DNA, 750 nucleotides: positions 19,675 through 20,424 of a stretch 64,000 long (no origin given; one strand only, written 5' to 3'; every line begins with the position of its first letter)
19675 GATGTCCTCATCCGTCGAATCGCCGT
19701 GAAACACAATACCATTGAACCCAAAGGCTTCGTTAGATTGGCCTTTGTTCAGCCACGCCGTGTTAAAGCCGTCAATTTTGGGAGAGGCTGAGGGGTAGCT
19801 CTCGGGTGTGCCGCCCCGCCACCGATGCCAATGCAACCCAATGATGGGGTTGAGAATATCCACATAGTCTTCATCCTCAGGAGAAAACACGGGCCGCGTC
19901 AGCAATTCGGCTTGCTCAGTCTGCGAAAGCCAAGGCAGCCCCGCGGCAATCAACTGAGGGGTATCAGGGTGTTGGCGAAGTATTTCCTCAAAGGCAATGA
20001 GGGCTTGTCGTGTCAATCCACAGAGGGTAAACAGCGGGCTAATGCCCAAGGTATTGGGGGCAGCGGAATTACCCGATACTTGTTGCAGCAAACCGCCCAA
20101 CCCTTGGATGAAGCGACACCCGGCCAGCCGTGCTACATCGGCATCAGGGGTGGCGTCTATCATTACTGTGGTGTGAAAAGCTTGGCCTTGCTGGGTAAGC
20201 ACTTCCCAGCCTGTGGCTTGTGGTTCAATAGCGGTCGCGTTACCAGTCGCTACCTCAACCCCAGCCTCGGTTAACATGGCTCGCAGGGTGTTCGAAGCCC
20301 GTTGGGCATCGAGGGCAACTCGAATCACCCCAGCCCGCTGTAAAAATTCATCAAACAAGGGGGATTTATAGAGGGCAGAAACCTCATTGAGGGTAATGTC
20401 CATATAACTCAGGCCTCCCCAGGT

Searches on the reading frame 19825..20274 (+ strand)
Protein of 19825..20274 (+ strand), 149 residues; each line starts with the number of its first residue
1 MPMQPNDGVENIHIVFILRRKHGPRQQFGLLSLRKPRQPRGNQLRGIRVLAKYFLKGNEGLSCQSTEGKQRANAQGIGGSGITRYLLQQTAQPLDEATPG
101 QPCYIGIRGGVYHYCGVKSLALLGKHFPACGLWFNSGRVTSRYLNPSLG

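Call 85: predict_structure(protein=window:19825-20274:+)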
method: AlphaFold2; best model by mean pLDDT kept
length: 149 residues; sequences in the alignment: 1
mean_pLDDT: 35.2   pTM: 0.25
mean pLDDT of the five models: 35.2, 32.3, 32.0, 30.3, 27.5
residues with pLDDT >= 90: 0; 70-90: 0; 50-70: 0; < 50: 149
segments of 3 or more residues with pLDDT < 50: 1-149
pLDDT, mean of each block of 10 residues (from residue 1): 43 38 37 39 32 32 39 43 35 37 34 29 33 30 27
secondary structure, 60 per line:
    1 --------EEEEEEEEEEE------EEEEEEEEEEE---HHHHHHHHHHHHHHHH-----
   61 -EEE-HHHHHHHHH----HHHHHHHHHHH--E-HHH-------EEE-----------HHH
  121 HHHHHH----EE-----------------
elements in order: E9-19 E26-36 H40-55 E62-64 H66-74 H79-89 E104-106 H118-126
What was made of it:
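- A 149-aa shadow-ORF control gives pLDDT 35 and pTM 0.25 (call 85).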
